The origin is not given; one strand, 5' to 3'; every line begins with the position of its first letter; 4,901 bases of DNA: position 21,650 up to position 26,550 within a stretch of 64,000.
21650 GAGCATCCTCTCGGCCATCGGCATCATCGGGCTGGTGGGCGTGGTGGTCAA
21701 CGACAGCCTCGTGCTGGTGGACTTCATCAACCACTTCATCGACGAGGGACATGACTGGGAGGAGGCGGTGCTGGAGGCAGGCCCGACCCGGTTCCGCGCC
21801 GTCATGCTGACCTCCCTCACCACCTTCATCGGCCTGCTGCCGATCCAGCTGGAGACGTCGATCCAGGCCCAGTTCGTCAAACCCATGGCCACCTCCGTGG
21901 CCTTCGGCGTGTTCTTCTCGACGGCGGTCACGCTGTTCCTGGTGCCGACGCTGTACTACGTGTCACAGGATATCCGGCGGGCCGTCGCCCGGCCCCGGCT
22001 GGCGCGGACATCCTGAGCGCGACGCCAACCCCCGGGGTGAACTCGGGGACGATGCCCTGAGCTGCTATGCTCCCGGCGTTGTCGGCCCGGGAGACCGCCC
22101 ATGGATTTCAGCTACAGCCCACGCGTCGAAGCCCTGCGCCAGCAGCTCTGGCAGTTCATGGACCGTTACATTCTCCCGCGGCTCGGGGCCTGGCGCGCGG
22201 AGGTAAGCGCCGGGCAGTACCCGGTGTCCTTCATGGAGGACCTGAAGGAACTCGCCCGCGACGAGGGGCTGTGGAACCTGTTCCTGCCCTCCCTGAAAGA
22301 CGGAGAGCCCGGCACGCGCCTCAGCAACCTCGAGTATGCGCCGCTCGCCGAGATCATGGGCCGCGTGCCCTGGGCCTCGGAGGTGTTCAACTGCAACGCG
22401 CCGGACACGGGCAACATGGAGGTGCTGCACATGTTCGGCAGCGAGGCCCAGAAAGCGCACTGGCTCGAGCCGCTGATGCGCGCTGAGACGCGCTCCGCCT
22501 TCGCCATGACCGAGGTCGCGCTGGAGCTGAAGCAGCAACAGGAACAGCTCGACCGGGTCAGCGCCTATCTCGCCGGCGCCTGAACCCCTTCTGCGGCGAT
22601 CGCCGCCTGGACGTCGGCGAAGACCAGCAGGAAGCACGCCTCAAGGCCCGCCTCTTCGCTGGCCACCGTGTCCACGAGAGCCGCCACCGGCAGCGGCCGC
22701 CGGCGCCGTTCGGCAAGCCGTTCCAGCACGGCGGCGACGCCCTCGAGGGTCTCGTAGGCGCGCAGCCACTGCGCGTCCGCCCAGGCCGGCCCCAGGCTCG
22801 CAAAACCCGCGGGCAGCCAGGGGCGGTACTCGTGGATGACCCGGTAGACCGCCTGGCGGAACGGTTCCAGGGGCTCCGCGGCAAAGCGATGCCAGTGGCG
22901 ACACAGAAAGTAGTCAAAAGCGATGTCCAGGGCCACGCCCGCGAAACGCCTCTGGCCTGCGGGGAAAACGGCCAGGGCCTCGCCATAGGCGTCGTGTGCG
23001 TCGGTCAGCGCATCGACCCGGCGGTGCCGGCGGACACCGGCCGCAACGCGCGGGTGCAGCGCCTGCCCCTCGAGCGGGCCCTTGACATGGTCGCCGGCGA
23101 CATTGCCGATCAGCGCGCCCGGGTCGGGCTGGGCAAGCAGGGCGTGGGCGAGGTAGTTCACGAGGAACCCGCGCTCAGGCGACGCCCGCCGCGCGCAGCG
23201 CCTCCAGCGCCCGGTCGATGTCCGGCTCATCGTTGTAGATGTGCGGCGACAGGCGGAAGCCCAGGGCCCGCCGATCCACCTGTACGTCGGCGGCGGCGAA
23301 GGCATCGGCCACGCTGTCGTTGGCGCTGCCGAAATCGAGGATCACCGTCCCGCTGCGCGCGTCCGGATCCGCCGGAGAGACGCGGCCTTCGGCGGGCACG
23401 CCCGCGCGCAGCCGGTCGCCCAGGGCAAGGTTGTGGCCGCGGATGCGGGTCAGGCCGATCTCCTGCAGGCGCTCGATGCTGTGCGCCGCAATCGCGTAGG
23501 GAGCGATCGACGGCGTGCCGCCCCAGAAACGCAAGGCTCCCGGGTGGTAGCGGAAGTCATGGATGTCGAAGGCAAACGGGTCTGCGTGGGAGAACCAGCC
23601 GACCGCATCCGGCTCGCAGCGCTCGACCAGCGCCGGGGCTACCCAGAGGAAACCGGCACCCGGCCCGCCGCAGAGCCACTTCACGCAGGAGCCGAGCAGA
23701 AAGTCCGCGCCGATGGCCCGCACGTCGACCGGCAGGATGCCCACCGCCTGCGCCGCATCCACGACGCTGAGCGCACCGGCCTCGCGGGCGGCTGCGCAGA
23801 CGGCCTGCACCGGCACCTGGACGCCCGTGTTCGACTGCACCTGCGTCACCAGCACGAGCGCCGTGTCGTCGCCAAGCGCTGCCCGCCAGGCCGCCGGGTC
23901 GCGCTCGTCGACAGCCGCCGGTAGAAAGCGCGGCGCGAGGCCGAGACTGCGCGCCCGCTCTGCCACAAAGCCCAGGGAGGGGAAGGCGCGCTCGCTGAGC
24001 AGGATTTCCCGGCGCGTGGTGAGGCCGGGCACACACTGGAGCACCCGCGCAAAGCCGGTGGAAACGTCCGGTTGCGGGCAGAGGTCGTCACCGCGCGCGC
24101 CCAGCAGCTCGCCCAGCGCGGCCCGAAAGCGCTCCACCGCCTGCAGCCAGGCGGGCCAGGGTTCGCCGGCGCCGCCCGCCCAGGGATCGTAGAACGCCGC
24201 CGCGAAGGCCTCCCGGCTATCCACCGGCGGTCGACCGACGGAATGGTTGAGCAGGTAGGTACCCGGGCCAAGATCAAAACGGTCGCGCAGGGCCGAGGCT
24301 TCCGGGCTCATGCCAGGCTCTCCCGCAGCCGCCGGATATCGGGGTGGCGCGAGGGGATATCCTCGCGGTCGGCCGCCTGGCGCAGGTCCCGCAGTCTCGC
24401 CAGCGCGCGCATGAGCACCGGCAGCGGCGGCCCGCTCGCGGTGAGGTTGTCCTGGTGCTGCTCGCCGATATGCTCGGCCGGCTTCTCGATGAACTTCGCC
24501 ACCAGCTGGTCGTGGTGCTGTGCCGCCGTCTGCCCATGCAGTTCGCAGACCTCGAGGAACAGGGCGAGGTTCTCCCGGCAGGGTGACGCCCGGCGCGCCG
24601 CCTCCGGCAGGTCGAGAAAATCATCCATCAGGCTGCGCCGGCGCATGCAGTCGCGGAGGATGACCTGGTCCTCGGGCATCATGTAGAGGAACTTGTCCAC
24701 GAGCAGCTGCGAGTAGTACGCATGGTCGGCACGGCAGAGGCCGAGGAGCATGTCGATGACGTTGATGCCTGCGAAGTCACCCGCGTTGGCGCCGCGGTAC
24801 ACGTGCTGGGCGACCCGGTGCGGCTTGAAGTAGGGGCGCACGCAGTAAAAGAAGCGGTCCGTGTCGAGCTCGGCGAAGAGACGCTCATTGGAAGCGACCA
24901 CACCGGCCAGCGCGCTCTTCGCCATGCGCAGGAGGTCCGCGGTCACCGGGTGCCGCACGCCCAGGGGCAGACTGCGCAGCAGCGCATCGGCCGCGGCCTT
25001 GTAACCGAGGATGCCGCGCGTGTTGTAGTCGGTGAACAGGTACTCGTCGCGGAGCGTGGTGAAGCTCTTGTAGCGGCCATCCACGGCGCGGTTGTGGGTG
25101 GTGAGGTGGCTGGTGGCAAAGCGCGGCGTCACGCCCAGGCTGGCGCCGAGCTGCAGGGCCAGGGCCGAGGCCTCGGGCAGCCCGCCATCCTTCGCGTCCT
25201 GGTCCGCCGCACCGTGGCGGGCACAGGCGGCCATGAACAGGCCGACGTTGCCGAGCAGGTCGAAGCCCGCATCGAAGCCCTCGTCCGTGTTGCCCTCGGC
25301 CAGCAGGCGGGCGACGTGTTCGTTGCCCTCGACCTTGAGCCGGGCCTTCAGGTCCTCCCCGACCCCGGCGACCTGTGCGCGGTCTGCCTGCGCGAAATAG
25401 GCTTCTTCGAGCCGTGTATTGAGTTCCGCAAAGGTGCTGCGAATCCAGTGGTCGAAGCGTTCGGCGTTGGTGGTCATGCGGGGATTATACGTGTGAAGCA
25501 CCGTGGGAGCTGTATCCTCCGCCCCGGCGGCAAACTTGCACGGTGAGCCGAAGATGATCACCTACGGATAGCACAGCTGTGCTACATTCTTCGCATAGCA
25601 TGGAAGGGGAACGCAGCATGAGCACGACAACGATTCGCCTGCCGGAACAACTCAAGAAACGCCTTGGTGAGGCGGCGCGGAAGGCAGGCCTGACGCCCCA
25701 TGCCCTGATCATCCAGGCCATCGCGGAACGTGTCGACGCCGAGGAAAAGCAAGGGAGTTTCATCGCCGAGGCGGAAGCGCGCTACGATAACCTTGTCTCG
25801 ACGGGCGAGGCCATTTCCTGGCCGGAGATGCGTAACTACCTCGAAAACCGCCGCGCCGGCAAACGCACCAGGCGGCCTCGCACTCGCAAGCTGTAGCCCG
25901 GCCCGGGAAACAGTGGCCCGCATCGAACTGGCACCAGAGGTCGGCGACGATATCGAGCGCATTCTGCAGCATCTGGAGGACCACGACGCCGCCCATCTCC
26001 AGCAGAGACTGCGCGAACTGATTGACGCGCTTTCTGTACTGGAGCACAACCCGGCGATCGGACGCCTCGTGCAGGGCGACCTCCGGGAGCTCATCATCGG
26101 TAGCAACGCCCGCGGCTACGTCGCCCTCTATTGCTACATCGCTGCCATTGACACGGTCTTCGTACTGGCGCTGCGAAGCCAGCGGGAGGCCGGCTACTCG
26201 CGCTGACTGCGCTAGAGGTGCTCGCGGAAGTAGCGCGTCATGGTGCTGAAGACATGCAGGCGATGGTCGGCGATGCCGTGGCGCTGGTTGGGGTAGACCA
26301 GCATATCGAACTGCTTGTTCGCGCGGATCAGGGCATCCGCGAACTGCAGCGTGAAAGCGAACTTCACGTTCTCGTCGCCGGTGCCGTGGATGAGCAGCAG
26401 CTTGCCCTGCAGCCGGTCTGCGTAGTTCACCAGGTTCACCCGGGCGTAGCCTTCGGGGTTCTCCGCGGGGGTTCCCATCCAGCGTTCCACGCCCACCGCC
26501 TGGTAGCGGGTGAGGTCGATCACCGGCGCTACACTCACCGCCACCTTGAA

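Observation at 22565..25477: Operon of a PrnB/IDO-like haem protein, a kynureninase-like PLP enzyme and ACP phosphodiesterase (candidate non-canonical aromatic amino-acid pathway)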

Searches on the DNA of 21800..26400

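Call 72: search_rna_families(source=window, start=21800, end=26400, threshold=evalue, max_evalue=0.1)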
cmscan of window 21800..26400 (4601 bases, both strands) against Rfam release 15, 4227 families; matches with E-value up to 0.1: 0.
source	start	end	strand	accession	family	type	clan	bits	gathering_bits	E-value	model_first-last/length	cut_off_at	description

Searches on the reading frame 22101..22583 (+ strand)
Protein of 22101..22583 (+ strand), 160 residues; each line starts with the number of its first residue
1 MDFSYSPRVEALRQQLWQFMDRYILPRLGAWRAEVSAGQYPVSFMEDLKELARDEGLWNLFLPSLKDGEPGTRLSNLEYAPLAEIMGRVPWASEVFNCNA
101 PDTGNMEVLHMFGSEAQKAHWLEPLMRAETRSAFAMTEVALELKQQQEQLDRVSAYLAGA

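Call 73: search_protein_families(library=pfam, proteins=[window:22101-22583:+], max_evalue=0.01)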
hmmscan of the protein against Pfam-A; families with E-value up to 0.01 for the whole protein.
window:22101-22583:+ (160 aa): 1 family
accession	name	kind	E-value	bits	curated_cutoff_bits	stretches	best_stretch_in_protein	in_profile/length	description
PF02771.21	Acyl-CoA_dh_N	-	1.3e-10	42.1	22.9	1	9-129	4-113/113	Acyl-CoA dehydrogenase, N-terminal domain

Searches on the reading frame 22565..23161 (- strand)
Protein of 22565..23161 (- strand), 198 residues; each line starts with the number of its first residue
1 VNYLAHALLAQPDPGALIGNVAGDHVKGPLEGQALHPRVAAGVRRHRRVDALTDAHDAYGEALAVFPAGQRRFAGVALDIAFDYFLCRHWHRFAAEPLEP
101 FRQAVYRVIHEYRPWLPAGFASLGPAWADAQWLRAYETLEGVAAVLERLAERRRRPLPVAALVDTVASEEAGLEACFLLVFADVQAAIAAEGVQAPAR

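Call 3: search_protein_families(library=pfam, proteins=[window:22565-23161:-], max_evalue=0.1)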
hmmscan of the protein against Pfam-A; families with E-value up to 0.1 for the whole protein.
window:22565-23161:- (198 aa): 1 family
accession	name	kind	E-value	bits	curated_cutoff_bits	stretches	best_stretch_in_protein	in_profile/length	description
PF04336.18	ACP_PD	-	1.5e-53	182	27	1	1-183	1-182/183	Acyl carrier protein phosphodiesterase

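Call 4: search_protein_families(library=ncbifam, proteins=[window:22565-23161:-], max_evalue=0.1)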
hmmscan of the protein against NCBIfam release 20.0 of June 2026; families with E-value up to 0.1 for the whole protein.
window:22565-23161:- (198 aa): 1 family
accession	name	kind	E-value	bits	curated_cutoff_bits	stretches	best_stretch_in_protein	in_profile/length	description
NF007466.0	PRK10045.1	equivalog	2.5e-23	83.1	331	1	1-165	1-162/193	ACP phosphodiesterase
